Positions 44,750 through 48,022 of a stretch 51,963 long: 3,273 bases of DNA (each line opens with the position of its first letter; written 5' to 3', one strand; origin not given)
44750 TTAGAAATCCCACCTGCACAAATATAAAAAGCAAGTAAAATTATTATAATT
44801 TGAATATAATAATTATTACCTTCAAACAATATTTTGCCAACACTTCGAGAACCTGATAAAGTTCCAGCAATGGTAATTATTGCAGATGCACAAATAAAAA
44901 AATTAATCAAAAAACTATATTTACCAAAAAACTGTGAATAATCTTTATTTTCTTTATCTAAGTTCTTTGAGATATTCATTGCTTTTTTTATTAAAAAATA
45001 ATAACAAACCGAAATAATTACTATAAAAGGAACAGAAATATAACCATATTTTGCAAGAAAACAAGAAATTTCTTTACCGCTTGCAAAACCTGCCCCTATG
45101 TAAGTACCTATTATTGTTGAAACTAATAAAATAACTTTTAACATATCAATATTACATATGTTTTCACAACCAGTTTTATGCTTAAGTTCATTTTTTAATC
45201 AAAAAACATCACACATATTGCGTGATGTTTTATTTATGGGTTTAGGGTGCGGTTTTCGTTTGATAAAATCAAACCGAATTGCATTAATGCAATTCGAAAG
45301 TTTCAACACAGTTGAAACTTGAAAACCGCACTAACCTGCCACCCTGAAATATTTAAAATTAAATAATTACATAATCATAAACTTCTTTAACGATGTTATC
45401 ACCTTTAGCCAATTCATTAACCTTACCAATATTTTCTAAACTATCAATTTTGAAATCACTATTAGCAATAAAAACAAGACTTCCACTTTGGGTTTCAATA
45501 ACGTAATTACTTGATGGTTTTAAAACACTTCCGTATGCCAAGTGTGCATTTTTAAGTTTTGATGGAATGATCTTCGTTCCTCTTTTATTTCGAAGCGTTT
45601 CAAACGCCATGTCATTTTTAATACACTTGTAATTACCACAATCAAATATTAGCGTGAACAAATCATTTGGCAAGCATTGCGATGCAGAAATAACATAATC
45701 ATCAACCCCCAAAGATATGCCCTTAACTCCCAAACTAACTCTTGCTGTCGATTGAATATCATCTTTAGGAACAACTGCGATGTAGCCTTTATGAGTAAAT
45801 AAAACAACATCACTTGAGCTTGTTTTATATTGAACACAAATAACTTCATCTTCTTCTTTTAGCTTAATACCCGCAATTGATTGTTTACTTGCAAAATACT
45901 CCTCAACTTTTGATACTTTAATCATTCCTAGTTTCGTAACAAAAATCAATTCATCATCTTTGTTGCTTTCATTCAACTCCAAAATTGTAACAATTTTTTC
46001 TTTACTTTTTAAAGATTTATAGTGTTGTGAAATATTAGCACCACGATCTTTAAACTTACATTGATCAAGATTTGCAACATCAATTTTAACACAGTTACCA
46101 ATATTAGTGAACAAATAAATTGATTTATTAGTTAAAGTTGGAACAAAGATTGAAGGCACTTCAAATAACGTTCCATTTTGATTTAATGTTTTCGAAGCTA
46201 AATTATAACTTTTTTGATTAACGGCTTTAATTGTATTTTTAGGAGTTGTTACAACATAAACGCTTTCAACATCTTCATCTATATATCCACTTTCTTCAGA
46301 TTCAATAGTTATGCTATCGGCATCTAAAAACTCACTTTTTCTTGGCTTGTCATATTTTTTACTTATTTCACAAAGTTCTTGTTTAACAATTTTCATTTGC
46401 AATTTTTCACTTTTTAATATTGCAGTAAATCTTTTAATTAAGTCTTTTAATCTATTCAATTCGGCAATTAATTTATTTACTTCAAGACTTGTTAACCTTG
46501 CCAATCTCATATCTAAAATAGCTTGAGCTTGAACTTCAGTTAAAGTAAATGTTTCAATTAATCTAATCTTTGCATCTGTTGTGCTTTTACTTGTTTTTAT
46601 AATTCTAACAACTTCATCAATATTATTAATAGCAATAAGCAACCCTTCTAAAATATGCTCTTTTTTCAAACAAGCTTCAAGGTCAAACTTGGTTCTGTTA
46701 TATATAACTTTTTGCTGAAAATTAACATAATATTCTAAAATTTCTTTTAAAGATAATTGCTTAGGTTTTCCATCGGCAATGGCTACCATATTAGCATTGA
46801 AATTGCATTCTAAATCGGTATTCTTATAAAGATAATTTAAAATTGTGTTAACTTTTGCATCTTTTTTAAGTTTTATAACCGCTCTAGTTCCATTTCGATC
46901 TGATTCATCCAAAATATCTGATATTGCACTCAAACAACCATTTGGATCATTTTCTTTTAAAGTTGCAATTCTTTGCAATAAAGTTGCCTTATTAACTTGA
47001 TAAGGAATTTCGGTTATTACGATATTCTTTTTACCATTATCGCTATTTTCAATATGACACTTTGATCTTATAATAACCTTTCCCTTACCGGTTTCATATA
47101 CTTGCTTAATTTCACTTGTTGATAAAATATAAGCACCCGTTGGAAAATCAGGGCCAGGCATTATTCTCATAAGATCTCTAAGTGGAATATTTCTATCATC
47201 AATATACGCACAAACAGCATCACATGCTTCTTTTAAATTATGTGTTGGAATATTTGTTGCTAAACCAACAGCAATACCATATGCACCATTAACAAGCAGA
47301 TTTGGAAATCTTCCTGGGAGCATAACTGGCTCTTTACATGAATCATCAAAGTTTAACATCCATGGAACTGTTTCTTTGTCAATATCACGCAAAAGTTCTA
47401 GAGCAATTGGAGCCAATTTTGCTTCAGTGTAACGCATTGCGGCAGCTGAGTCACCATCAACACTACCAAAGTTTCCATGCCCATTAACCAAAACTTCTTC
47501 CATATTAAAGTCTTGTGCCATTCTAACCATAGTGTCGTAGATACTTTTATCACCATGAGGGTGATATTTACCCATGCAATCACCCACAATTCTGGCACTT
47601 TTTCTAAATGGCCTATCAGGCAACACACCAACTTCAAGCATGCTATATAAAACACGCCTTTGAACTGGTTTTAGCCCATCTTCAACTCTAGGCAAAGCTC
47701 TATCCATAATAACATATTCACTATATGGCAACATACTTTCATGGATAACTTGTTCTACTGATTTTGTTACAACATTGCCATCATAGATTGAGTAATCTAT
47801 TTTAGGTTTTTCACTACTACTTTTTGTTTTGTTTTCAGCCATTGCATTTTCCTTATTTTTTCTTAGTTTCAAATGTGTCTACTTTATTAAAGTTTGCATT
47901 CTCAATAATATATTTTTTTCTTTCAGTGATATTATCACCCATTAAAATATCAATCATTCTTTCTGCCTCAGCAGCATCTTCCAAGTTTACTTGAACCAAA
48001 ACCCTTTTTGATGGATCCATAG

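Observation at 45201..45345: Near-perfect four-way-junction (cloverleaf-shaped) element between the topoisomerase operon and a YkvI-type membrane protein gene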

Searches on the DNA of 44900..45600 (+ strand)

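Call 5: search_rna_families(source=window, start=44900, end=45600, threshold=evalue, max_evalue=10, show_alignments=3)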
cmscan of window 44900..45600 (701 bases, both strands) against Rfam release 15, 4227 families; matches with E-value up to 10: 5.
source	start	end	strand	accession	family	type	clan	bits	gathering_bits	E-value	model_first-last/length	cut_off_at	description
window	45235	45342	+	RF02581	tsr32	Gene; sRNA;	-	20.3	98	0.15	1-151/151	no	S. aureus tsr32 small RNA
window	45196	45288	-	RF02053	STnc430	Gene; sRNA;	-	16.4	47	8.2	1-162/162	no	Enterobacterial sRNA STnc430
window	45330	45409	-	RF00355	snoR28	Gene; snRNA; snoRNA; CD-box;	-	16.2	45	6.1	1-78/78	no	Small nucleolar RNA snoR28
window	45285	45333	-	RF01926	mir-981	Gene; miRNA;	-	16.1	51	0.18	1-86/86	no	mir-981 microRNA precursor family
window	45172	45300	+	RF02763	IsrM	Gene; sRNA;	-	9.5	376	3.9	1-329/329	no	IsrM sRNA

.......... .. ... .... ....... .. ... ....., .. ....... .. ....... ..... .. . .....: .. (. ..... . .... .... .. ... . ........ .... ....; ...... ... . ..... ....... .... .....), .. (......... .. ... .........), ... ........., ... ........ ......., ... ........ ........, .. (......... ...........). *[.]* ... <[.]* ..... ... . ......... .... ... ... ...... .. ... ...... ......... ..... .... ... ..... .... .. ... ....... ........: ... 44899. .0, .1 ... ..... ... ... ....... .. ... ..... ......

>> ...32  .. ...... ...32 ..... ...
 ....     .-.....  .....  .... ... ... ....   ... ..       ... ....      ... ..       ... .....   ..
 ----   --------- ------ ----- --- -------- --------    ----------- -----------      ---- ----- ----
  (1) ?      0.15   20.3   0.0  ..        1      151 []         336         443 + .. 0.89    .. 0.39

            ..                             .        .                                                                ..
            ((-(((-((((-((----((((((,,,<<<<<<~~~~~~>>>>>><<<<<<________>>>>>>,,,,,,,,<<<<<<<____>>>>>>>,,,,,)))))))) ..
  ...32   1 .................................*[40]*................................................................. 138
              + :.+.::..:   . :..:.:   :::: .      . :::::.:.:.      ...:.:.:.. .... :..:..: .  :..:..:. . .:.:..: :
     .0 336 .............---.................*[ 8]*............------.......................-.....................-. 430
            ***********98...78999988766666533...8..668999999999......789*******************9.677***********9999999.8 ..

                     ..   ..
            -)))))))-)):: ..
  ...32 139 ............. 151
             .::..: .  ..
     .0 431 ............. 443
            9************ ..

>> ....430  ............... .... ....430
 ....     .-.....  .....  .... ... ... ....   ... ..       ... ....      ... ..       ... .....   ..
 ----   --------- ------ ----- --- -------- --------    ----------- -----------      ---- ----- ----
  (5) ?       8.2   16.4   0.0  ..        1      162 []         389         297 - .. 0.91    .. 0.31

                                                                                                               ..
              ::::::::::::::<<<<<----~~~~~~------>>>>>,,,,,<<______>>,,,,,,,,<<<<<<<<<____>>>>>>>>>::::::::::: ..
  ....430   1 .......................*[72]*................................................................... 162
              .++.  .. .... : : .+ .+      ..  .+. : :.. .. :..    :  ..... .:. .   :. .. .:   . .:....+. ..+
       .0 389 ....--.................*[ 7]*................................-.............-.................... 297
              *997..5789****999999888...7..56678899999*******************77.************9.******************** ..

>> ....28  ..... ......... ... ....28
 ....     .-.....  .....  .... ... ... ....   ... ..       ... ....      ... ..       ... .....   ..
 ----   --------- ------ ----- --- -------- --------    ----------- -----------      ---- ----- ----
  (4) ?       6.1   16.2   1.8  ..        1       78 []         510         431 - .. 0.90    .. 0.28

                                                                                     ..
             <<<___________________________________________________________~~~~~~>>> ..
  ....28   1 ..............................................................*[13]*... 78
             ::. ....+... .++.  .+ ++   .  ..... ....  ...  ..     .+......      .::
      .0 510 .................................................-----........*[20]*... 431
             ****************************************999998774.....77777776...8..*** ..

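Call 43: search_dna_similar(query=window:45200-45358:+, collection=plasmids, mode=distant, max_evalue=1, max_rows=10)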
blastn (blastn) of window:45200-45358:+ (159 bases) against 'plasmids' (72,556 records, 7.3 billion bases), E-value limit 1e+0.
Records with a match: 4; places in all: 4; records where one place covers at least 80% of the query: 0.
Best place of each record, by identity: 80-90% 4.
By first word of the organism name: Priestia 4.
By predicted mobility (MOB-suite, as given by PLSDB): non-mobilizable 3; mobilizable 1.
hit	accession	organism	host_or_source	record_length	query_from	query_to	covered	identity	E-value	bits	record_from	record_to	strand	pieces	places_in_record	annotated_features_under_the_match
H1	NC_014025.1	Priestia megaterium QM B1551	-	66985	1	33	21%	88.6%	1e-1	44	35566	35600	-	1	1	SDR family oxidoreductase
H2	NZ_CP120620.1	Priestia megaterium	cell culture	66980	1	33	21%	88.6%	1e-1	44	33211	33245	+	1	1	SDR family oxidoreductase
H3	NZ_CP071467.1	Priestia megaterium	whole organism,Hypersaline environment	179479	1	33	21%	88.6%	1e-1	44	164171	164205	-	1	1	SDR family oxidoreductase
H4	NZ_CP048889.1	Priestia megaterium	culture,agricultural soil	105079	1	33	21%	88.6%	1e-1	44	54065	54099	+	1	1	SDR family oxidoreductase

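Call 44: search_dna_similar(query=window:45200-45358:+, collection=phages, mode=distant, max_evalue=1, max_rows=10)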
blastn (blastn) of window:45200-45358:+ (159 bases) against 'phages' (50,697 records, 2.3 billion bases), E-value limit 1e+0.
No match.

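Call 61: build_rna_model(alignment_id=A2, structure=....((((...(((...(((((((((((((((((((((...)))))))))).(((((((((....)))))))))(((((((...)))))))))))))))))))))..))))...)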
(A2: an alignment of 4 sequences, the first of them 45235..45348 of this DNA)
Model R1 built from alignment A2 (4 sequences, 114 columns); structure: as given.
model positions 114; base pairs 44; branch points 2; effective number of sequences 0.5; information 0.59 bits per position. Calibrated on 0.2 Mb of random sequence (short: E-values are rough).
structure used (alignment columns):
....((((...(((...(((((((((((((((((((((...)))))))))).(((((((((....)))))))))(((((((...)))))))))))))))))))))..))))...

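Call 62: search_with_rna_model(model_id=R1, sources=[window, L003, L004, L005, L029, L031, L051, L052, L053], max_evalue=10)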
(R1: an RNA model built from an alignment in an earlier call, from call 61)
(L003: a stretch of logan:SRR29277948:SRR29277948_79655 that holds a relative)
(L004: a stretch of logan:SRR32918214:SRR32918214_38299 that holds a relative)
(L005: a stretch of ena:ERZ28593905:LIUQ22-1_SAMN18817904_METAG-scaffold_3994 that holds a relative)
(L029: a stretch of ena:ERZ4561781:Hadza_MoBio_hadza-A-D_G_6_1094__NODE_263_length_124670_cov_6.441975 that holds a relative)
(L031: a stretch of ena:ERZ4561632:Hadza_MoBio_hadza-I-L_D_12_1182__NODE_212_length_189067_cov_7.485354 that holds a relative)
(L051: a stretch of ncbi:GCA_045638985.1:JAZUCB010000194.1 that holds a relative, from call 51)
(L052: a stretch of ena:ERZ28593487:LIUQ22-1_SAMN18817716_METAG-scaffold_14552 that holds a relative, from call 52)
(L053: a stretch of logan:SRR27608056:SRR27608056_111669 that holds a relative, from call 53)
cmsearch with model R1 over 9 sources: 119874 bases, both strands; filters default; matches with E-value up to 10: 6.
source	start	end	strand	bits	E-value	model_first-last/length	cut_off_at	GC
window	45235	45348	-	138.2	9e-34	1-114/114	no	0.39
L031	9869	9982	+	137.3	1.6e-33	1-114/114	no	0.42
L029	9798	9911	+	134.2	1e-32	1-114/114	no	0.42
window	45233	45341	+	44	6.3e-09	1-114/114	no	0.38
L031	9876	9984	-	38.4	1.9e-07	1-114/114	no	0.4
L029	9805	9913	-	34.8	1.6e-06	1-114/114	no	0.4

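Call 63: search_with_rna_model(model_id=R1, source=window, filters=off, max_evalue=10)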
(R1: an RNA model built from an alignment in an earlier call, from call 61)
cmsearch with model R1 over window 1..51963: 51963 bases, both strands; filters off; matches with E-value up to 10: 8.
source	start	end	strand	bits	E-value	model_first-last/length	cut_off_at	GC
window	45235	45348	-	138.2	3.9e-34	1-114/114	no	0.39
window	45233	45341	+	44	2.7e-09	1-114/114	no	0.38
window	51819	51914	+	18.5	0.014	1-114/114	no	0.32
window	828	928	-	15.3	0.095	1-114/114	no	0.28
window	2040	2078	-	9.8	2.8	52-91/114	no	0.36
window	31696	31758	-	9.5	3.2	1-114/114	no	0.35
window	35753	35810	+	9.2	4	29-91/114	no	0.26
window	14776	14823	-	8.4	6.5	1-114/114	no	0.29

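Call 92: search_with_rna_model(model_id=R2, source=window, start=45230, end=45355, filters=off, max_evalue=10, show_alignments=1)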
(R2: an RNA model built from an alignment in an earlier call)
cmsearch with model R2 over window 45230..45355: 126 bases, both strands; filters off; matches with E-value up to 10: 6.
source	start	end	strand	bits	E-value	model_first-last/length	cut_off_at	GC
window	45250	45326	-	13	0.0057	7-77/83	no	0.32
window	45298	45320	+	7.2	0.11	13-36/83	no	0.3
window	45258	45274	+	3.4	0.79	16-33/83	no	0.24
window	45278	45293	+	0.5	3.3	39-52/83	no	0.25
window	45345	45354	-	-0.2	4.9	1-83/83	no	0.1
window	45347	45355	+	-0.9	6.8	1-83/83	no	0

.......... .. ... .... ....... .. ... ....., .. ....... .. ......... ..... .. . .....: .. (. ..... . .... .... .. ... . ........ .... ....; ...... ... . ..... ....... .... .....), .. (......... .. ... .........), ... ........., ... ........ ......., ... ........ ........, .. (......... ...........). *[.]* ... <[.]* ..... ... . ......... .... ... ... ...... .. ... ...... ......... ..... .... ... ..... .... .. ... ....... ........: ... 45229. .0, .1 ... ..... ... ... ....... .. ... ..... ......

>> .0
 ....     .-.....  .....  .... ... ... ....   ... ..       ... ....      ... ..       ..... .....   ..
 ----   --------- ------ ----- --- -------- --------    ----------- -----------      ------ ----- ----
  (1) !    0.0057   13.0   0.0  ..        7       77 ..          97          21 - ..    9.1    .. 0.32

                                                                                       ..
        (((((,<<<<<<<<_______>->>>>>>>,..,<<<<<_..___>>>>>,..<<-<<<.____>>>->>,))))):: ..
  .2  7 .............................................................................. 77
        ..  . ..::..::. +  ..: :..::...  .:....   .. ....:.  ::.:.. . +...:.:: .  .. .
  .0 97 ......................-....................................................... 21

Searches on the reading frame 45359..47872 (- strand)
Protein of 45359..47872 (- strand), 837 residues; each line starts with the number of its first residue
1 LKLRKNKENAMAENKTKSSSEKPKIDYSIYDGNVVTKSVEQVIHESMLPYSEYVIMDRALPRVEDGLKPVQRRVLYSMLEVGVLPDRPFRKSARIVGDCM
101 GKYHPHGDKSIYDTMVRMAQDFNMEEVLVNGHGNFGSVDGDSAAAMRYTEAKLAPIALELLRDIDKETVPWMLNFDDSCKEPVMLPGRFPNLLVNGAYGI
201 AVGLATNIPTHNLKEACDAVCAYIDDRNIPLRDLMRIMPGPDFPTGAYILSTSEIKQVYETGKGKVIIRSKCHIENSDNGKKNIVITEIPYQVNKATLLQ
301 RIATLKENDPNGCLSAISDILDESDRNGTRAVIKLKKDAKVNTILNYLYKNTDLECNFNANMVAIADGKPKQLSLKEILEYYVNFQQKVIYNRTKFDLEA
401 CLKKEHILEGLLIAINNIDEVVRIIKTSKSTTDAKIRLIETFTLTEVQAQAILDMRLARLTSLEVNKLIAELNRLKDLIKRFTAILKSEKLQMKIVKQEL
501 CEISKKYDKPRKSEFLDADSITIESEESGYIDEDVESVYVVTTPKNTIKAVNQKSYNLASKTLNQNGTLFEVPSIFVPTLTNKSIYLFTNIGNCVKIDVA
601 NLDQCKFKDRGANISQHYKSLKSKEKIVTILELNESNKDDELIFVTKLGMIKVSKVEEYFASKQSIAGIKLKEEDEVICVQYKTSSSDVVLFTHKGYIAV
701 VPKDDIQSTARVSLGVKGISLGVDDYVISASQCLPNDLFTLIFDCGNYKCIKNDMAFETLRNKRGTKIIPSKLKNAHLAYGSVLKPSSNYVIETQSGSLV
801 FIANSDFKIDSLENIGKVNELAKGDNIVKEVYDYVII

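Call 12: search_protein_families(library=pfam, proteins=[window:45359-47872:-])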
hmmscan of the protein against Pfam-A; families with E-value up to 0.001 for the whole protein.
window:45359-47872:- (837 aa): 2 families
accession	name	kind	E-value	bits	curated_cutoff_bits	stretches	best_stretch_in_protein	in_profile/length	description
PF00521.26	DNA_topoisoIV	-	2.5e-157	524.6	31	1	58-500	1-431/432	DNA gyrase/topoisomerase IV, subunit A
PF03989.18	DNA_gyraseA_C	-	1.1e-17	63.6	27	2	688-732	2-46/48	DNA gyrase C-terminal domain, beta-propeller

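Call 50: find_homologous_proteins(query=window:45359-47872:-, max_evalue=1e-100)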
Query window:45359-47872:- (837 aa): 8000 proteins with E <= 1e-100 among 8000 candidates; the best 120 are listed.
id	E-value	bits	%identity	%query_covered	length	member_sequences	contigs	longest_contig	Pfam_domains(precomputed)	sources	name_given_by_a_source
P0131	0.0e+0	1807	99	99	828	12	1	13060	PF00521.27,PF03989.19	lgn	-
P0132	0.0e+0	1393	75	99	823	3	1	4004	PF00521.27,PF03989.19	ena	-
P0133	0.0e+0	1383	75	99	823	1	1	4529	PF00521.27,PF03989.19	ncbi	-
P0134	0.0e+0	1174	67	96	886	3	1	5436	PF00521.27,PF03989.19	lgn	-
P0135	0.0e+0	1169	65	100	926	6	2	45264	PF00521.27,PF03989.19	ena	-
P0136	0.0e+0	1161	64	98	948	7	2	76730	PF00521.27,PF03989.19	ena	-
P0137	0.0e+0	1159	65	96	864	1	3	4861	PF00521.27,PF03989.19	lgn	-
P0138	0.0e+0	1154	65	96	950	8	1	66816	PF00521.27,PF03989.19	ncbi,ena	-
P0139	0.0e+0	1116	66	96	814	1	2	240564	PF00521.27,PF03989.19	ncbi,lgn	-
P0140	0.0e+0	1114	64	96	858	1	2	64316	PF00521.27,PF03989.19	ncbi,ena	-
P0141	0.0e+0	1113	63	99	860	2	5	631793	PF00521.27,PF03989.19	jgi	-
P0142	0.0e+0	1108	65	96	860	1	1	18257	PF00521.27,PF03989.19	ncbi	-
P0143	0.0e+0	1104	61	98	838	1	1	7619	PF00521.27,PF03989.19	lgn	-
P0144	0.0e+0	1102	62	99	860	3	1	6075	PF00521.27,PF03989.19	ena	-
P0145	0.0e+0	1099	65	96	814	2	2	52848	PF00521.27,PF03989.19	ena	-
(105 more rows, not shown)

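Call 51: find_encoding_contigs(protein=P0133, flank=3000, max_places=2)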
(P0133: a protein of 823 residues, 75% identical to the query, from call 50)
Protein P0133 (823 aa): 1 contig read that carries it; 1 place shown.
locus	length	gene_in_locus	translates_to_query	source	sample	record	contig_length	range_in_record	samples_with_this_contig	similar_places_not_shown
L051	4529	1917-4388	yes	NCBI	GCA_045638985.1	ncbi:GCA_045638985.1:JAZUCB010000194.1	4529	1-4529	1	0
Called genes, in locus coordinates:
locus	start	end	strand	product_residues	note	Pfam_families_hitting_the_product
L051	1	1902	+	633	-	?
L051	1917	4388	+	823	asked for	PF00521:DNA_topoisoIV, PF03989:DNA_gyraseA_C (weak)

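Call 52: find_encoding_contigs(protein=P0132, flank=3000, max_places=2)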
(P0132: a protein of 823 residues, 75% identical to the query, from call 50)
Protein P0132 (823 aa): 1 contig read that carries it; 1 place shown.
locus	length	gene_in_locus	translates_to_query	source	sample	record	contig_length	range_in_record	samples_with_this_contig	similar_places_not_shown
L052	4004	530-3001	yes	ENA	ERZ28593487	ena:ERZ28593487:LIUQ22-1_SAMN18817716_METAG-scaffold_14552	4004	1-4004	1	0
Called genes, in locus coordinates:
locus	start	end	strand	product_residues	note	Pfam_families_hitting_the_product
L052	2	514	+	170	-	?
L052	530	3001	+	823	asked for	PF00521:DNA_topoisoIV, PF03989:DNA_gyraseA_C (weak)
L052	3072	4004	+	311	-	?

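Call 53: find_encoding_contigs(protein=P0134, flank=3000, max_places=2)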
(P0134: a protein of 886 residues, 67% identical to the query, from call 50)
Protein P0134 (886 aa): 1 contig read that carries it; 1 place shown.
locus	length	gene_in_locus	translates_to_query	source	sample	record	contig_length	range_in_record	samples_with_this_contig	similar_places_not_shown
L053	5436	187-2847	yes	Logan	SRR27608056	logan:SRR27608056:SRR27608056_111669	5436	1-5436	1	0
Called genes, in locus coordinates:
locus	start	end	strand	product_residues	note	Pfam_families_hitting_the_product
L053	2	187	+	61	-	?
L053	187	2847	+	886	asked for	PF00521:DNA_topoisoIV, PF03989:DNA_gyraseA_C (weak)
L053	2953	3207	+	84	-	-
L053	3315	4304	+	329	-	-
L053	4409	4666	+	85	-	-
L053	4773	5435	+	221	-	?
